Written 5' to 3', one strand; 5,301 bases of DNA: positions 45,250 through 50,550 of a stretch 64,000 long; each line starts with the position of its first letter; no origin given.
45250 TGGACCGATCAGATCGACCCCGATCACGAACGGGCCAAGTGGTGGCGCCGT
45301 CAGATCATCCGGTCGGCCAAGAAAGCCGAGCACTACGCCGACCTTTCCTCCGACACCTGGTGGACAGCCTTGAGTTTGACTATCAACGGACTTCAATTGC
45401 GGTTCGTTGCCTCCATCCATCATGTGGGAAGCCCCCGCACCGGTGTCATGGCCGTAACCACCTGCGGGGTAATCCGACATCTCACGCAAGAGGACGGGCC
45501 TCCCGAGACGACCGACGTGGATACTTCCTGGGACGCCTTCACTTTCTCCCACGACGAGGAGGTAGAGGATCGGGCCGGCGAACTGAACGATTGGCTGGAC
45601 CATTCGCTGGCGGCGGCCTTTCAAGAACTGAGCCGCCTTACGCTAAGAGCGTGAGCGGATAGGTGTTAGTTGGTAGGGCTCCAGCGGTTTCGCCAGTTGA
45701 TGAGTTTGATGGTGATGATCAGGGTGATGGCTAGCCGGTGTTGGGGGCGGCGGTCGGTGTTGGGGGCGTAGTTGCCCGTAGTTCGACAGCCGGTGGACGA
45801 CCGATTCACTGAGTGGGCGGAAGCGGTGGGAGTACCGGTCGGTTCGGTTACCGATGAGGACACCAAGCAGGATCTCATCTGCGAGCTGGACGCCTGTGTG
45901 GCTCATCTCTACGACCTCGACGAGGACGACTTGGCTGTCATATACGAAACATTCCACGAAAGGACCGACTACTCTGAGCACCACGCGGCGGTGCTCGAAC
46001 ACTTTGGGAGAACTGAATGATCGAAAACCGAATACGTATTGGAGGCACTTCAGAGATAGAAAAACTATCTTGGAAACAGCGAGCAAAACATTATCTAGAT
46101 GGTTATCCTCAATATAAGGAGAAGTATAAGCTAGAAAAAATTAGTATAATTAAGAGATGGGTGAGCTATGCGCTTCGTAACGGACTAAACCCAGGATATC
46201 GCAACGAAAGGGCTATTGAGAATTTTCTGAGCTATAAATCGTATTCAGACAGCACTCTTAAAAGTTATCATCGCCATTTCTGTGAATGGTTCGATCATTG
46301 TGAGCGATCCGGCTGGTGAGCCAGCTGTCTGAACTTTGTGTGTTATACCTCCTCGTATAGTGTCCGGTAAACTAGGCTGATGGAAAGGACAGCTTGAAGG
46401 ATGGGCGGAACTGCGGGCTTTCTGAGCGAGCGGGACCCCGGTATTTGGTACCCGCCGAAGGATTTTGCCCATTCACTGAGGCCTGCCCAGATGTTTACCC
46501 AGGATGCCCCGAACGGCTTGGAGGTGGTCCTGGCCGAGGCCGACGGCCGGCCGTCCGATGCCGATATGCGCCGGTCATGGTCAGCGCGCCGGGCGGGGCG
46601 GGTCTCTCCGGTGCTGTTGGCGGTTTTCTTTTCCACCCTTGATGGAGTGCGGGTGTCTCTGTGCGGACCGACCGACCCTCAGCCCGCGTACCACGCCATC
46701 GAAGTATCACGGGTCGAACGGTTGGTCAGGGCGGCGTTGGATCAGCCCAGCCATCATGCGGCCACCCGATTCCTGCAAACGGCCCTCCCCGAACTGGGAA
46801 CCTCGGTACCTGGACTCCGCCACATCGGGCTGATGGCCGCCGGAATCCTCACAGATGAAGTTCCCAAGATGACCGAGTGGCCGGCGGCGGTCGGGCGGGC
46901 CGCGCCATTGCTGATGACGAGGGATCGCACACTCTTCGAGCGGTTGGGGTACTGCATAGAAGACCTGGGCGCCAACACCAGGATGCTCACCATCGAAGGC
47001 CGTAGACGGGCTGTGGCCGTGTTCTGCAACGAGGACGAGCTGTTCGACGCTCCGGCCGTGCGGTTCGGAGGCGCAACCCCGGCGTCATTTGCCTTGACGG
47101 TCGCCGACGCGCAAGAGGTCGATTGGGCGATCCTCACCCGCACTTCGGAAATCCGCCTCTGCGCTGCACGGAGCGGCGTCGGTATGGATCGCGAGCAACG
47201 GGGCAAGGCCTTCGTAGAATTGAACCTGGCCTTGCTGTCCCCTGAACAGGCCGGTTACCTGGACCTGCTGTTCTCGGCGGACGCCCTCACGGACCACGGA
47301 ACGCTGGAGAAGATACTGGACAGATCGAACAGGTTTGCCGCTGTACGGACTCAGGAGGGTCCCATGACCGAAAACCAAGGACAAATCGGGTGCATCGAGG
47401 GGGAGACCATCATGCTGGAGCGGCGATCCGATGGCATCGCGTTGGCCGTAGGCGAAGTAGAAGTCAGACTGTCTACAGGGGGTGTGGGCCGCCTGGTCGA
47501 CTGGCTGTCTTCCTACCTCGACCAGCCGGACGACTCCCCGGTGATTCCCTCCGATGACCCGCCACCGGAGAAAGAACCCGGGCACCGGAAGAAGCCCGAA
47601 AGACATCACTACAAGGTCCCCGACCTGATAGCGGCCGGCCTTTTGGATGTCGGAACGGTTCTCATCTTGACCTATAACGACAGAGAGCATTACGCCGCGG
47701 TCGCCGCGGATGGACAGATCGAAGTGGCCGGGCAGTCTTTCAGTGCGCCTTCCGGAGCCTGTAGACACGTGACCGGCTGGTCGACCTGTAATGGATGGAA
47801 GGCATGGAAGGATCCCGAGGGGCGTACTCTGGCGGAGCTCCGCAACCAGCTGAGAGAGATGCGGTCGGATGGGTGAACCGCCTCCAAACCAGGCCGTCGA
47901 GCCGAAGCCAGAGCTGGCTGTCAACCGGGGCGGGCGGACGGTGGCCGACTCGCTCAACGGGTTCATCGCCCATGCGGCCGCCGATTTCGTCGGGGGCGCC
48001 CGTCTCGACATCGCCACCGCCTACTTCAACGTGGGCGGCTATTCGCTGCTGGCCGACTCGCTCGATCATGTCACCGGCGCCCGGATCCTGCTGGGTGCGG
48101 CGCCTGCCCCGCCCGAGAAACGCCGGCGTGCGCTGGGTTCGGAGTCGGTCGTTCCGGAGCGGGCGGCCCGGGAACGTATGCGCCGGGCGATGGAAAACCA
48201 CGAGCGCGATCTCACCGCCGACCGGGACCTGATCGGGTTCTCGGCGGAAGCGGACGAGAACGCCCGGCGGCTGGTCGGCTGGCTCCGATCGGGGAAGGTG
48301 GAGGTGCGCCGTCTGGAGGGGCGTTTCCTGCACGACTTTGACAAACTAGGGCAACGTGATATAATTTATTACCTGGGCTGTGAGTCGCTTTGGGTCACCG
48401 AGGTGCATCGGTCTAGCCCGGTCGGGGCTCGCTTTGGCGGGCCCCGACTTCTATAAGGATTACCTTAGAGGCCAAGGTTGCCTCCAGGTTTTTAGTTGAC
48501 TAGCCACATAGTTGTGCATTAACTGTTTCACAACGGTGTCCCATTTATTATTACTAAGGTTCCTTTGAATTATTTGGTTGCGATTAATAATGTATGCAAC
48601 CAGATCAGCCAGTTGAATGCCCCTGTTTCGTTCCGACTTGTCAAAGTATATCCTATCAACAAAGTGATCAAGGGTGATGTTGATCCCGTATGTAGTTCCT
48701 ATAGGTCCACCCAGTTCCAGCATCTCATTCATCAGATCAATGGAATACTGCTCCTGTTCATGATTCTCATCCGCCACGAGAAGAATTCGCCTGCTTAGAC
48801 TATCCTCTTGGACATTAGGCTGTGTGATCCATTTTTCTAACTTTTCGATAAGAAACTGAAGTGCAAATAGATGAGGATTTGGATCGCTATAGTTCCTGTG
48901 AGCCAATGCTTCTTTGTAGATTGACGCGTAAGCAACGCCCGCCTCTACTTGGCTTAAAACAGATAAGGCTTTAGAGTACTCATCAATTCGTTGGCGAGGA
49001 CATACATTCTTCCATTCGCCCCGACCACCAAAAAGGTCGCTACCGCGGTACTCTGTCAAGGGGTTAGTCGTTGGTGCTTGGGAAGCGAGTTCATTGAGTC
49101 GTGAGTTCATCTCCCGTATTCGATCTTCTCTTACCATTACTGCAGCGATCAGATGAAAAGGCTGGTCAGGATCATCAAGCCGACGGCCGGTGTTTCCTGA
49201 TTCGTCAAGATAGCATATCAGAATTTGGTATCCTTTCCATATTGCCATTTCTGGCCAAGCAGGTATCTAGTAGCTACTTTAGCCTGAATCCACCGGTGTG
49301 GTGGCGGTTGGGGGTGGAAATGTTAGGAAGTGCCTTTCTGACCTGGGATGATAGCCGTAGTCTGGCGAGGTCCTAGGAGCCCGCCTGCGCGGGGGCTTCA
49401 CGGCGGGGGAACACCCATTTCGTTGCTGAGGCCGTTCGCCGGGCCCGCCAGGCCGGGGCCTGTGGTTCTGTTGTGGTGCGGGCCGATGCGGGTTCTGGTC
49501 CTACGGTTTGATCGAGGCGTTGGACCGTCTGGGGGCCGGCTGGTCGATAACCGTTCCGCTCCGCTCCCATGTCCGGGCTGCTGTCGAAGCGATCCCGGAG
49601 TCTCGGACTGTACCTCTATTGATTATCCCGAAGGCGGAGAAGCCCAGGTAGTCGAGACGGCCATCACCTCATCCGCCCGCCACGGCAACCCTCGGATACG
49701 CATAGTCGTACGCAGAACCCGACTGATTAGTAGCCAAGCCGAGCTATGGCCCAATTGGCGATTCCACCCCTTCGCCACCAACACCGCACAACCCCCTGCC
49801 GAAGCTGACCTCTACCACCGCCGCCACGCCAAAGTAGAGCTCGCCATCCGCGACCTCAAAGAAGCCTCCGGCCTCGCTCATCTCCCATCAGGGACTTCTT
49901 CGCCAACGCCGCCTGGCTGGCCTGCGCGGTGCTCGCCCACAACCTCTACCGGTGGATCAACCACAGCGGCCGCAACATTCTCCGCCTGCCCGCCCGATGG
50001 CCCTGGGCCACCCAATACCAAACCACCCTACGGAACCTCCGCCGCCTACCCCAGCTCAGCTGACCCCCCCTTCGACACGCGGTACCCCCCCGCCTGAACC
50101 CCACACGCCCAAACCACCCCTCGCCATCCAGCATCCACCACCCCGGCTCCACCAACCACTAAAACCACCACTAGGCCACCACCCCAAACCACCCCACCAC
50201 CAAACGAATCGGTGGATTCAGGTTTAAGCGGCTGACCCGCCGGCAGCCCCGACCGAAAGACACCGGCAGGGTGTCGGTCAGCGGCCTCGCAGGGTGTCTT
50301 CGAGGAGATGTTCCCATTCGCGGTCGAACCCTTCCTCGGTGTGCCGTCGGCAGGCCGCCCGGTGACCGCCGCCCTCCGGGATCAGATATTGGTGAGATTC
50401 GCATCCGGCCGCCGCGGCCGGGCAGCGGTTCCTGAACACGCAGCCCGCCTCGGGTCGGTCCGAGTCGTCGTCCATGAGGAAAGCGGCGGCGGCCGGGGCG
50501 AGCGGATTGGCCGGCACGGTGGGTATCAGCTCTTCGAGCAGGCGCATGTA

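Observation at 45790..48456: Permuted wreck of a PLD-helicase/type IIG methylase defence system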

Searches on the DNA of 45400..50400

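Call 60: search_rna_families(source=window, start=45400, end=50400, threshold=evalue, max_evalue=1)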
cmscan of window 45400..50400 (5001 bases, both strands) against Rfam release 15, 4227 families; matches with E-value up to 1: 1.
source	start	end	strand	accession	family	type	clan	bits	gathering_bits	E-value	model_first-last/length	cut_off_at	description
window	50268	50375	+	RF03324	mir-1288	Gene; miRNA;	-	27.1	70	0.017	1-74/74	no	mir-1288 microRNA precursor family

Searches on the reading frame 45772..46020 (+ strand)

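Call 3: search_protein_families(library=pfam, proteins=[window:45772-46020:+], max_evalue=0.1)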
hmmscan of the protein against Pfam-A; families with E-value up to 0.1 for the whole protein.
window:45772-46020:+ (82 aa): 0 families

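Call 4: search_protein_families(library=padloc, proteins=[window:45772-46020:+], max_evalue=0.1)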
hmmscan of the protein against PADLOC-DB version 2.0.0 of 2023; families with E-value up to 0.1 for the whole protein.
window:45772-46020:+ (82 aa): 1 family
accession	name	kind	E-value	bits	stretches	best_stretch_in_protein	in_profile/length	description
PDLC03620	REase_MTase_IIG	-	9.9e-15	51.2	1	8-78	1300-1369/1378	Type IIG restriction enzyme-methyltransferase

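Call 8: search_protein_families(library=ncbifam, proteins=[window:45772-46020:+], max_evalue=0.1)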
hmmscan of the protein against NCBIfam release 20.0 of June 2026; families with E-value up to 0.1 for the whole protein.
window:45772-46020:+ (82 aa): 0 families

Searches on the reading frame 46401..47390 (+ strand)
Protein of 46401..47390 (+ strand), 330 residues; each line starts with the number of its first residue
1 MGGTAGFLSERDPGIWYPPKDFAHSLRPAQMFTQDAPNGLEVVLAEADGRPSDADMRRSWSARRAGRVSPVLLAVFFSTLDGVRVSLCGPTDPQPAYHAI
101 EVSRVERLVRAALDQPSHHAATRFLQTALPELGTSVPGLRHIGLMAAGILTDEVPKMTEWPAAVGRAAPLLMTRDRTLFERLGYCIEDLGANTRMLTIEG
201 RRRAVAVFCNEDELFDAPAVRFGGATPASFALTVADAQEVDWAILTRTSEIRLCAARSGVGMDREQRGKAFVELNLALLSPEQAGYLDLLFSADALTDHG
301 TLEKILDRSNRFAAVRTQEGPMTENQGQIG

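Call 63: predict_structure(alignment_id=A4)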
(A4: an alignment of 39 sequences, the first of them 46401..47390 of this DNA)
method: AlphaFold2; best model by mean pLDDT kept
length: 330 residues; sequences in the alignment: 39
mean_pLDDT: 89.9   pTM: 0.84
mean pLDDT of the five models: 89.9, 89.9, 89.0, 88.7, 88.3
residues with pLDDT >= 90: 248; 70-90: 60; 50-70: 9; < 50: 13
segments of 3 or more residues with pLDDT < 50: 320-330
pLDDT, mean of each block of 10 residues (from residue 1): 80 92 96 94 97 96 89 96 95 84 95 92 91 89 89 95 97 95 97 95 96 90 94 95 94 83 74 95 97 94 91 71 39
secondary structure, 60 per line:
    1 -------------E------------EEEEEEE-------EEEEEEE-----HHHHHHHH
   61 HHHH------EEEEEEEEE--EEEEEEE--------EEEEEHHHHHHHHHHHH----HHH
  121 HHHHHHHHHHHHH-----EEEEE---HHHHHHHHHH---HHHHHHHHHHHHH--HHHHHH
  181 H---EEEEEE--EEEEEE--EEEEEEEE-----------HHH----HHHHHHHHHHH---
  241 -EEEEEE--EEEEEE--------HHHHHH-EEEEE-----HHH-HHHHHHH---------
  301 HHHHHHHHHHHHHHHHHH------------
elements in order: E27-33 E41-47 H53-64 E71-79 E82-88 E97-101 H102-113 H118-133 E139-143 H147-156 H160-172 H175-181 E185-190 E193-198 E201-208 H227-237 E242-247 E250-255 H264-269 E271-275 H285-291 H301-318

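Call 66: fold_search(model_id=the predicted structure, library=pdb)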
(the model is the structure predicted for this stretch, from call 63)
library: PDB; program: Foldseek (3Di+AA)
matches with E <= 10: 503; with E <= 0.001: 0
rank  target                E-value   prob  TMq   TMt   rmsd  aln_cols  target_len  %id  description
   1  1sdj                  2.3e-03  0.54  0.18  0.19  14.7       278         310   12  X-RAY STRUCTURE OF YDDE_ECOLI NORTHEAST STRUCTURAL GENOMICS CONSORTIUM TARGET ET25. (released 2004-02-24)
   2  1qy9_D                4.4e-03  0.54  0.19  0.21  15.1       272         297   11  Crystal structure of E. coli Se-MET protein YDDE (released 2004-06-08)
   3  1qy9_C                4.4e-03  0.51  0.19  0.20  14.7       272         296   11  Crystal structure of E. coli Se-MET protein YDDE (released 2004-06-08)
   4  1qy9_A                4.7e-03  0.51  0.19  0.21  15.0       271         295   11  Crystal structure of E. coli Se-MET protein YDDE (released 2004-06-08)
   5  4hn3_C                7.1e-03  0.15  0.12  0.12  16.0       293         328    8  The crystal structure of a sex pheromone precursor (lmo1757) from Listeria monocytogenes EGD-e (released 2012-10-31)
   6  3ib5                  1.1e-02  0.23  0.14  0.13  16.0       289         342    5  Crystal structure of Sex pheromone precursor (YP_536235.1) from LACTOBACILLUS SALIVARIUS SUBSP. SALIVARIUS UCC118 at 1.3 (released 2009-08-04)
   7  4hn3_A                1.3e-02  0.14  0.12  0.12  16.0       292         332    8  The crystal structure of a sex pheromone precursor (lmo1757) from Listeria monocytogenes EGD-e (released 2012-10-31)
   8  4hn3_D                1.3e-02  0.13  0.12  0.12  15.2       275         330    8  The crystal structure of a sex pheromone precursor (lmo1757) from Listeria monocytogenes EGD-e (released 2012-10-31)
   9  4hn3_B                1.6e-02  0.16  0.14  0.13  16.0       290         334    6  The crystal structure of a sex pheromone precursor (lmo1757) from Listeria monocytogenes EGD-e (released 2012-10-31)
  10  3bt7_A                1.3e-01  0.08  0.15  0.14  17.9       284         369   11  Structure of E. coli 5-Methyluridine Methyltransferase TrmA in complex with 19 nucleotide T-arm analogue (released 2008-04-29)
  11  5g4a_B                1.5e-01  0.30  0.21  0.25  12.3       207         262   12  AadA in complex with ATP and magnesium (released 2017-11-29)
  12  3v3n_B                1.5e-01  0.06  0.09  0.08  17.0       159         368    9  Crystal structure of TetX2 T280A: an adaptive mutant in complex with minocycline (released 2013-01-02)
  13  6fzb_B                1.7e-01  0.18  0.20  0.23  12.6       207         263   12  AadA in complex with ATP, magnesium and streptomycin (released 2018-06-13)
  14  5ngm_Av               1.7e-01  0.10  0.12  0.22  26.0       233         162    8  2.9S structure of the 70S ribosome composing the S. aureus 100S complex (released 2017-10-04)
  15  3v3n_D                1.7e-01  0.06  0.09  0.08  17.1       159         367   10  Crystal structure of TetX2 T280A: an adaptive mutant in complex with minocycline (released 2013-01-02)
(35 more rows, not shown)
